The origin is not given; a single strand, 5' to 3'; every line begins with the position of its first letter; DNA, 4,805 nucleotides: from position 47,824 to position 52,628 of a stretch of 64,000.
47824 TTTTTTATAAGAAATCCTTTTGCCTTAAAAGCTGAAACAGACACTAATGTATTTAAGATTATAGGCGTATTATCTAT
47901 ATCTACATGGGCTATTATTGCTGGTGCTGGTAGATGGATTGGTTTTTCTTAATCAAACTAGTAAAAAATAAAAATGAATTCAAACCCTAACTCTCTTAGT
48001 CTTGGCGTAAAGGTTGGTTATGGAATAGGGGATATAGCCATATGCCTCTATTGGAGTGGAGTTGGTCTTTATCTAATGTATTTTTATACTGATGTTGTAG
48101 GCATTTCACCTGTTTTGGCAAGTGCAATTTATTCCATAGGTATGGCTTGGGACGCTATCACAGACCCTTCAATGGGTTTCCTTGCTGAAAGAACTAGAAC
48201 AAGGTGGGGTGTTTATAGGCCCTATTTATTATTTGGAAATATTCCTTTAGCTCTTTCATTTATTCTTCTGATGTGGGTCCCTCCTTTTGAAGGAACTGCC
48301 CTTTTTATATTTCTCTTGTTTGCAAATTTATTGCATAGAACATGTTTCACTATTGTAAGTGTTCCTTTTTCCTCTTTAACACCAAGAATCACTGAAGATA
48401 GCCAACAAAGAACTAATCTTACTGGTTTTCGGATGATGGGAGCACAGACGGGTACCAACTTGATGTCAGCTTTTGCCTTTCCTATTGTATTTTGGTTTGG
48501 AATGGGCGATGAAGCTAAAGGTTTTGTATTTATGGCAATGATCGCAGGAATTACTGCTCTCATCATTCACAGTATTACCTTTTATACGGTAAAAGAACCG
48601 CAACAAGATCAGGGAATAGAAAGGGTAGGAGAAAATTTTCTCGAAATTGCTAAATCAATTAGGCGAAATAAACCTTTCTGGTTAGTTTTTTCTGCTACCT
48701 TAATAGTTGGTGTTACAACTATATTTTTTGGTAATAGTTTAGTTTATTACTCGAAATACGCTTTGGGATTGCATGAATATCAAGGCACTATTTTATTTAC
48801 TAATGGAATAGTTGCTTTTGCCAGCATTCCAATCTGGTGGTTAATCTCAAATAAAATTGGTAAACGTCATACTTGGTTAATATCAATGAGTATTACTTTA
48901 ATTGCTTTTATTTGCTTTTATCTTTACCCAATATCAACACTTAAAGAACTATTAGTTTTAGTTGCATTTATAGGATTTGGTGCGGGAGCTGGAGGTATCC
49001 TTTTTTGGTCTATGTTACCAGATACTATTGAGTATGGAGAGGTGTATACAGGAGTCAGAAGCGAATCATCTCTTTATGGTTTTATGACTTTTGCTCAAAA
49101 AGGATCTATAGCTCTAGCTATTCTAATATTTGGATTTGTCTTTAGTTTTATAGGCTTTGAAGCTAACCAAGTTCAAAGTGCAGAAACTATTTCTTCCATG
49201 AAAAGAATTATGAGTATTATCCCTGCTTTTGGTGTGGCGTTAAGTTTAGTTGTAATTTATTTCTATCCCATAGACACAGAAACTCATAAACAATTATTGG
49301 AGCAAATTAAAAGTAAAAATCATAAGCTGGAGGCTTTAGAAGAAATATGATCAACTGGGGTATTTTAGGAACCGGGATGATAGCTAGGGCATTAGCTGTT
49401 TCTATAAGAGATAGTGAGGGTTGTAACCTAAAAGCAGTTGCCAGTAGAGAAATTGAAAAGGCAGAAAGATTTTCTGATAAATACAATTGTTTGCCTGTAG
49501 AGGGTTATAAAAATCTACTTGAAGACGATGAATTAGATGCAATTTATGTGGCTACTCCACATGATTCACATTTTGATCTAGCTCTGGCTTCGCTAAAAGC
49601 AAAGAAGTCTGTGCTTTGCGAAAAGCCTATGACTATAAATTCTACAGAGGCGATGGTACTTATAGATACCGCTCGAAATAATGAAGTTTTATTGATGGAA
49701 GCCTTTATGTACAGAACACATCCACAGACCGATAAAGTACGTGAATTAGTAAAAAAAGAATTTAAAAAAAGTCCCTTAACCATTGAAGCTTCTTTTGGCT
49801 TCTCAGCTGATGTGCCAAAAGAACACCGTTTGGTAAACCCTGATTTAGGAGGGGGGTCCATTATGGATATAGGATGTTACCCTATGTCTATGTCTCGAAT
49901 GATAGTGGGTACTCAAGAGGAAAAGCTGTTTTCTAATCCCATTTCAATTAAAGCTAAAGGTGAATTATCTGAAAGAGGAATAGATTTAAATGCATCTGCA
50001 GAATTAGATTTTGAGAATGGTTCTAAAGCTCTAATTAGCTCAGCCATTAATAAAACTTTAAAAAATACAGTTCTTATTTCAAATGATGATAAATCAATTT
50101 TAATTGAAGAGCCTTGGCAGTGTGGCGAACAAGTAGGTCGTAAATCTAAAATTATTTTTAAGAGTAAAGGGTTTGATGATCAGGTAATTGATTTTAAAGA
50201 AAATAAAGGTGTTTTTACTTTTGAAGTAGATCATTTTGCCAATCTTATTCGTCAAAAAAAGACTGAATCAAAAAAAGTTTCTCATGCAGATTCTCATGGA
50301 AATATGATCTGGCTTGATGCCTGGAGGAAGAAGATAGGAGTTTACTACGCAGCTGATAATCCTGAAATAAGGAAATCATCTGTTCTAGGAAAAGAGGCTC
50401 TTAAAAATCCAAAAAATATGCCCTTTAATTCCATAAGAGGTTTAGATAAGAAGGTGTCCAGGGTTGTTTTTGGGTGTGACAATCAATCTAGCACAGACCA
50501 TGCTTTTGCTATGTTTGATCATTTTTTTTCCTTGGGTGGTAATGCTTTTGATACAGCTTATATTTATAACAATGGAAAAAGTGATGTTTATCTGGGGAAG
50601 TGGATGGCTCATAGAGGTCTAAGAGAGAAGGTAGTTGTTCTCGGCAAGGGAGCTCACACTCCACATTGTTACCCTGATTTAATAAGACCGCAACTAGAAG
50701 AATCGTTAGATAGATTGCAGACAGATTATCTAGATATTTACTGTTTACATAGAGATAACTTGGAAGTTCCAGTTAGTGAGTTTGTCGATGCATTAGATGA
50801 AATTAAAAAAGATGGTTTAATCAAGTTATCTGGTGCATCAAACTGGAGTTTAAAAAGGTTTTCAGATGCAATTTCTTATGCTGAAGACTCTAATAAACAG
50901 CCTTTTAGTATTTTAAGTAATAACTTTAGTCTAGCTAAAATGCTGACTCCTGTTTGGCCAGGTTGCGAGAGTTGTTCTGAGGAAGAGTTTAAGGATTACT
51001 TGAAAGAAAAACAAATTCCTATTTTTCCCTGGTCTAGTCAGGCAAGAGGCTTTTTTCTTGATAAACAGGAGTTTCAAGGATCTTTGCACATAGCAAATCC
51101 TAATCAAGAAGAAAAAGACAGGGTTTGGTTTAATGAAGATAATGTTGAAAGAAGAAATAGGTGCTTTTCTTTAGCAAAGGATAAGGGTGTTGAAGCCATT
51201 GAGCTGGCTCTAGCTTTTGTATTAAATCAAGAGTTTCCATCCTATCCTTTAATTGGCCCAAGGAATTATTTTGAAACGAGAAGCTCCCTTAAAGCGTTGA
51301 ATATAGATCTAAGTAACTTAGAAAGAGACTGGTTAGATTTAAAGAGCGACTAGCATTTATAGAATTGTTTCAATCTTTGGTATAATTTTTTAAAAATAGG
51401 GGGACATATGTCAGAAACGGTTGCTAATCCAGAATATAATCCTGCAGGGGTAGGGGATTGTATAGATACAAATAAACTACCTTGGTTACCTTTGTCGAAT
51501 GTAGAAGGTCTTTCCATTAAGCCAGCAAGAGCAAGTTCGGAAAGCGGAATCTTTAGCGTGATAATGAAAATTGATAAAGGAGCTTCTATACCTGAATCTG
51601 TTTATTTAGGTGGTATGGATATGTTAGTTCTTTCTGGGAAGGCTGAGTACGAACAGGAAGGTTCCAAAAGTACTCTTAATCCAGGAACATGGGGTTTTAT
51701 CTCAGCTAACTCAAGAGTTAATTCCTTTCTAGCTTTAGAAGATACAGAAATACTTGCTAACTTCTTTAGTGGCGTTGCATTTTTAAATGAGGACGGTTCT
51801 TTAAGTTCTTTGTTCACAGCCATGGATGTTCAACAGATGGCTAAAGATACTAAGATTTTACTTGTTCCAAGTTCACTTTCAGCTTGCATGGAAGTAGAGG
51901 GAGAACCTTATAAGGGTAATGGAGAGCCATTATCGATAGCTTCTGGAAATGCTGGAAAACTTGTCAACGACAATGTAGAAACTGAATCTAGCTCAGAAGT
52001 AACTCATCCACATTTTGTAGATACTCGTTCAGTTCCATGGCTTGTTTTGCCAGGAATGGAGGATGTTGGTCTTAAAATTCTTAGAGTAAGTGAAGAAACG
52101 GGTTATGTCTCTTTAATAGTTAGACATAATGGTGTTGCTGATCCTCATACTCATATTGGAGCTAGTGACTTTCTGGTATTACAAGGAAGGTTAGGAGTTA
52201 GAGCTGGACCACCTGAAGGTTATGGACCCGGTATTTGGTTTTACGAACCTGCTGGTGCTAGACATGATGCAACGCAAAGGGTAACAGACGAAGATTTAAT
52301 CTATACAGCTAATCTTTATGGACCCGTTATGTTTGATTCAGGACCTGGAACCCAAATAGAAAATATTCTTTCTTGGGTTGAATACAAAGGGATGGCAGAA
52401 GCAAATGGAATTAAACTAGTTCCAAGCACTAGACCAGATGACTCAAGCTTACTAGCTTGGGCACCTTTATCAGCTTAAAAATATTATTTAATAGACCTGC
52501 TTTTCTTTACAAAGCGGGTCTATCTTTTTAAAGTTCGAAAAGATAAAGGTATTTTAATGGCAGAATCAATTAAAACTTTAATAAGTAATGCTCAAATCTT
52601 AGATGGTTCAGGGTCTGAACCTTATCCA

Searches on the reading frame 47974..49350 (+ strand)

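Call 3: search_protein_families(library=pfam, proteins=[window:47974-49350:+], max_evalue=0.1)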
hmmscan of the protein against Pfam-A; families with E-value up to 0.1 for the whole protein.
window:47974-49350:+ (458 aa): 2 families
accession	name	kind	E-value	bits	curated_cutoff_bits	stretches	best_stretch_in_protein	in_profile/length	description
PF13347.12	MFS_2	-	8.3e-95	318.3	27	1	15-434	1-426/427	MFS/sugar transport protein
PF07690.21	MFS_1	-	7.9e-19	68.2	33.4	1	25-361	10-334/347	Major Facilitator Superfamily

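Call 4: search_protein_families(library=ncbifam, proteins=[window:47974-49350:+], max_evalue=0.1)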
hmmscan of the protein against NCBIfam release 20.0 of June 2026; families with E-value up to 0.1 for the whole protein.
window:47974-49350:+ (458 aa): 6 families
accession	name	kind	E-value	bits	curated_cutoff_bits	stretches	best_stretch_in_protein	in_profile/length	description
TIGR00792.1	gph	subfamily_domain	1.5e-96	323.8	231.35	1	13-448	1-437/437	glycoside-pentoside-hexuronide (GPH):cation symporter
NF007353.0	PRK09848.1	equivalog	3.8e-69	233.6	528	1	8-453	5-449/457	glucuronide transporter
NF007749.0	PRK10429.1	equivalog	7.3e-68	229.5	456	1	7-452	2-454/473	melibiose:sodium transporter MelB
NF007237.0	PRK09669.1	subfamily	8.4e-67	225.8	610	1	8-450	6-447/461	putative symporter YagG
NF008526.0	PRK11462.1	equivalog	4.9e-52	177.2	836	1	7-451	5-448/460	glycoside-pentoside-hexuronide family transporter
NF009779.0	PRK13278.1-3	equivalog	0.017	14.2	580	1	9-102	157-244/333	formate--phosphoribosylaminoimidazolecarboxamide ligase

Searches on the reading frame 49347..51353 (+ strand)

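Call 105: search_protein_families(library=pfam, proteins=[window:49347-51353:+], max_evalue=0.001)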
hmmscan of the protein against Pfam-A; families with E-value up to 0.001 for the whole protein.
window:49347-51353:+ (668 aa): 3 families
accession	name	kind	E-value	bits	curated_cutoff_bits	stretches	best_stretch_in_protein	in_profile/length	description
PF00248.27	Aldo_ket_red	-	2.5e-51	174.9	24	1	379-657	14-280/291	Aldo/keto reductase family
PF01408.29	GFO_IDH_MocA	-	4.8e-25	89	24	1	2-119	1-119/120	Oxidoreductase family, NAD-binding Rossmann fold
PF22725.1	GFO_IDH_MocA_C3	-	1.3e-08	35.3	27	1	130-235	3-105/124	GFO/IDH/MocA C-terminal domain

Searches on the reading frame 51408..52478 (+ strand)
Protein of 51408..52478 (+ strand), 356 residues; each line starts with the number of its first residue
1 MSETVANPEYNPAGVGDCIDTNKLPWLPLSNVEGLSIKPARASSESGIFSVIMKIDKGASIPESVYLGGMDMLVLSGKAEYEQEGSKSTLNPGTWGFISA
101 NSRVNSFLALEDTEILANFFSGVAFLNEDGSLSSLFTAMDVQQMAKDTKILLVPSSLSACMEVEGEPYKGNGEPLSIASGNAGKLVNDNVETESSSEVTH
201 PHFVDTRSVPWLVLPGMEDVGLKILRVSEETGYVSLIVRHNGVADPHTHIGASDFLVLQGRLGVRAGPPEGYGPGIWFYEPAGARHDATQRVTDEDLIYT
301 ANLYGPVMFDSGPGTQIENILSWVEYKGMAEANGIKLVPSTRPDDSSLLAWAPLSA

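Call 105: search_protein_families(library=pfam, proteins=[window:51408-52478:+], max_evalue=0.001)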
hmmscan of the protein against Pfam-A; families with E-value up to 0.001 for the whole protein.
window:51408-52478:+ (356 aa): 2 families
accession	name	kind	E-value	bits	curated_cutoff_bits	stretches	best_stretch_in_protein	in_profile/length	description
PF12973.13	Cupin_7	-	3.7e-29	101.1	27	2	202-300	4-99/105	ChrR Cupin-like domain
PF07883.17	Cupin_2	-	0.00029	20.9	27.2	0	241-294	8-61/70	Cupin domain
